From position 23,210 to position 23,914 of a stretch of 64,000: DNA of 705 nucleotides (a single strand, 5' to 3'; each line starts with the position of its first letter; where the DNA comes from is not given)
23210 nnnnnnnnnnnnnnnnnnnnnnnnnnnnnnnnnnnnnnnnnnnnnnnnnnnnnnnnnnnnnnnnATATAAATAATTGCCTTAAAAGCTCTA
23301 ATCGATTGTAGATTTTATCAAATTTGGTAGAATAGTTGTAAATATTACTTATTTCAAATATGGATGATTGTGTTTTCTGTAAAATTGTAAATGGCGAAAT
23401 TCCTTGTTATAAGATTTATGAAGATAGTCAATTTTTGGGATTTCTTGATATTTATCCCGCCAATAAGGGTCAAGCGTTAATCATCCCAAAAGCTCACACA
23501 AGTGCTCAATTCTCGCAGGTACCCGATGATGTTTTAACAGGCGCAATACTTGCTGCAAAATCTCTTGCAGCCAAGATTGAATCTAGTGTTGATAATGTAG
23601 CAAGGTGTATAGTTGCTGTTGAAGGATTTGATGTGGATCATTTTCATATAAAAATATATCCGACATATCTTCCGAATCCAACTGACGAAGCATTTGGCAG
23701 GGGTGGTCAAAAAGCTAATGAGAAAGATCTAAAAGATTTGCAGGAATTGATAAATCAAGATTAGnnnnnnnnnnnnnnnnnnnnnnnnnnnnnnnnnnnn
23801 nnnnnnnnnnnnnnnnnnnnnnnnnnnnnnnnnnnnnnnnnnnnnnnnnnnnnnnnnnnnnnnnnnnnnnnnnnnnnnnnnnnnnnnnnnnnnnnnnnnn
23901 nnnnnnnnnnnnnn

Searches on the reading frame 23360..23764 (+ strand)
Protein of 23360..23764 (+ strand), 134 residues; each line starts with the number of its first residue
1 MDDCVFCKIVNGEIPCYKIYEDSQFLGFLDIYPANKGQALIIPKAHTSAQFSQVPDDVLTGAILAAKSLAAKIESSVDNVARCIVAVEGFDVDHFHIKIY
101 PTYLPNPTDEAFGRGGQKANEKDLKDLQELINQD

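Call 52: search_protein_families(library=pfam, proteins=[window:23360-23764:+], max_evalue=0.00001)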
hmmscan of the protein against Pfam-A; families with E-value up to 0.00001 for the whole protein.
window:23360-23764:+ (134 aa): 2 families
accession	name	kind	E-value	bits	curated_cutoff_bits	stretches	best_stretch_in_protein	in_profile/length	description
PF01230.28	HIT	-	1.7e-10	41.9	21.5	1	12-101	2-94/98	HIT domain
PF11969.13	DcpS_C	-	7.3e-09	36.5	24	1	4-99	2-99/114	Scavenger mRNA decapping enzyme C-term binding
